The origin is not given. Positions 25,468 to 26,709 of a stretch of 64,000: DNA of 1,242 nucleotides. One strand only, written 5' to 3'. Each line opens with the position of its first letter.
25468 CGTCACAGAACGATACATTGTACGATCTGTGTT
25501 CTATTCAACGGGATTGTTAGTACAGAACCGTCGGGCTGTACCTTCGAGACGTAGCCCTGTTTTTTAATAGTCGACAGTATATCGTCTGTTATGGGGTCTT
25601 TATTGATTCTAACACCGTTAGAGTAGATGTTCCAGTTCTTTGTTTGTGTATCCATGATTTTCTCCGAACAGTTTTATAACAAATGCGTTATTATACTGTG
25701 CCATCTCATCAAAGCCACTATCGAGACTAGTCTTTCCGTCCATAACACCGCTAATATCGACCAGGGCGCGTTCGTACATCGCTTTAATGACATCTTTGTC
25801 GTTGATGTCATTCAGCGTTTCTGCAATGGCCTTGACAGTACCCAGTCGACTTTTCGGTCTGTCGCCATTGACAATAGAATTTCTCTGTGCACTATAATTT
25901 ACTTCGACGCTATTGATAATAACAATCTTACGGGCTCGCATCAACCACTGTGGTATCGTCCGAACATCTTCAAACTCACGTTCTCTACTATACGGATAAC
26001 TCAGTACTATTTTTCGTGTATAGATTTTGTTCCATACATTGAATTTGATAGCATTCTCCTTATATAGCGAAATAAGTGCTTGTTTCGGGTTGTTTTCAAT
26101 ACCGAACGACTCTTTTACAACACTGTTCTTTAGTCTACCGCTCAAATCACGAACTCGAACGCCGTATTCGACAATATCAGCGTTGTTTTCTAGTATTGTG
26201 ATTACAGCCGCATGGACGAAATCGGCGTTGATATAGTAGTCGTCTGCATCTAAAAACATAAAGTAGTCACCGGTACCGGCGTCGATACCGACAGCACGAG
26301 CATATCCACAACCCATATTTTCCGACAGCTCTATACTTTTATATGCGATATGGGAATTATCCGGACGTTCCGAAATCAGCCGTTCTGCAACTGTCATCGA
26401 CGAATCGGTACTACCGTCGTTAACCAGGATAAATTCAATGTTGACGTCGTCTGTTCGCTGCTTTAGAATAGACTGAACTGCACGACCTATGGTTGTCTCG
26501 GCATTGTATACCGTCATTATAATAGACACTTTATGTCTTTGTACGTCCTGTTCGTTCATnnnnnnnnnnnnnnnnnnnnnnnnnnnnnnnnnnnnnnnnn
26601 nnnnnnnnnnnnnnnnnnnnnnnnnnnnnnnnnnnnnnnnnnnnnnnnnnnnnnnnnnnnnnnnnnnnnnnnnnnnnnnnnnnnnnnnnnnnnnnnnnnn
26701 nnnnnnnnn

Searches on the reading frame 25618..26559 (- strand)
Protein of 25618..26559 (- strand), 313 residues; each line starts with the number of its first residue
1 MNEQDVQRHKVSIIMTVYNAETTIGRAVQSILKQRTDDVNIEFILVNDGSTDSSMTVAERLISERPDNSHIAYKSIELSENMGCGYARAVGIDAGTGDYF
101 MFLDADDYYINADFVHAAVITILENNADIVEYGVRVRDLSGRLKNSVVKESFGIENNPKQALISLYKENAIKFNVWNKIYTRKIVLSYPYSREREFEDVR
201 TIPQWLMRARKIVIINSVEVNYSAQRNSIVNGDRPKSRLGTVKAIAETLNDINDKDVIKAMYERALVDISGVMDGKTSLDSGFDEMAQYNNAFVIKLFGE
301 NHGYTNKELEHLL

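Call 33: search_protein_families(library=pfam, proteins=[window:25618-26559:-], max_evalue=0.01)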
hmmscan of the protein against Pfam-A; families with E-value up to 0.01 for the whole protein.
window:25618-26559:- (313 aa): 3 families
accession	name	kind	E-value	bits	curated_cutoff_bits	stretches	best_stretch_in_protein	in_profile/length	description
PF00535.33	Glycos_transf_2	-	2.3e-23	83.4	23.3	1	12-159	1-137/168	Glycosyl transferase family 2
PF10111.15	Glyco_tranf_2_2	-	3.2e-10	40.4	27.3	1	12-122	1-108/276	Glycosyltransferase like family 2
PF13704.12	Glyco_tranf_2_4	-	0.00032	21.6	27.5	1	42-113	21-88/98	Glycosyl transferase family 2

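Call 34: search_protein_families(library=phrogs, proteins=[window:25618-26559:-], max_evalue=0.001)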
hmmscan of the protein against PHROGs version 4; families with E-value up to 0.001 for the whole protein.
window:25618-26559:- (313 aa): 4 families
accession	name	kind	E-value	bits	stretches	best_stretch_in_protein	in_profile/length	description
phrog_841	-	moron, auxiliary metabolic gene and host takeover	6.1e-14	53.2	1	9-178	2-163/309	GtrB-like O-antigen conversion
phrog_22088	-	unknown function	2.5e-12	47.5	1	7-132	58-178/377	-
phrog_22739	-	moron, auxiliary metabolic gene and host takeover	1.5e-07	31.8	1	9-137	2-126/327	GtrB-like O-antigen conversion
phrog_34335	-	moron, auxiliary metabolic gene and host takeover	0.00033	20.3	1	10-146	2-132/825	GtrB glycosyltransferase for O-antigen conversion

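Call 36: find_encoding_contigs(protein=window:25618-26559:-, flank=3000, max_places=6)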
Protein window:25618-26559:- (313 aa): 9 contigs read that carry it; 3 places shown.
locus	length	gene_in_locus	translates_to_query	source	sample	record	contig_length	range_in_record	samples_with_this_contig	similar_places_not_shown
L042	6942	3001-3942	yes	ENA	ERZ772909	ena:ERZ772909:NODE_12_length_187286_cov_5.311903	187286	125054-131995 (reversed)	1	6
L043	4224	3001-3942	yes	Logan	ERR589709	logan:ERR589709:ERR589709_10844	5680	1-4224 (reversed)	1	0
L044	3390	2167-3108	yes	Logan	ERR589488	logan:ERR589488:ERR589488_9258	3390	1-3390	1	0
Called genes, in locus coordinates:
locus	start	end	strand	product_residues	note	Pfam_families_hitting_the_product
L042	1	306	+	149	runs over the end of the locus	-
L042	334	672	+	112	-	-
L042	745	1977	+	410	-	PF00136:DNA_pol_B (faint)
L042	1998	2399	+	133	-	-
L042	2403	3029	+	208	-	PF11962:Peptidase_G2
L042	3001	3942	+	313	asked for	PF00535:Glycos_transf_2, PF10111:Glyco_tranf_2_2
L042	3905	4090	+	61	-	-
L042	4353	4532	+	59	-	-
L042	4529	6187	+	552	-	-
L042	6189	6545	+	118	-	-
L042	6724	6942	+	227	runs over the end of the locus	PF26869:Phage_T4_gp2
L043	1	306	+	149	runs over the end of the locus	-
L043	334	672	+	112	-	-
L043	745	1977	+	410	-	PF00136:DNA_pol_B (faint)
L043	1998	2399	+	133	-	-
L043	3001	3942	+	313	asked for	PF00535:Glycos_transf_2, PF10111:Glyco_tranf_2_2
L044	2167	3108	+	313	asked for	PF00535:Glycos_transf_2, PF10111:Glyco_tranf_2_2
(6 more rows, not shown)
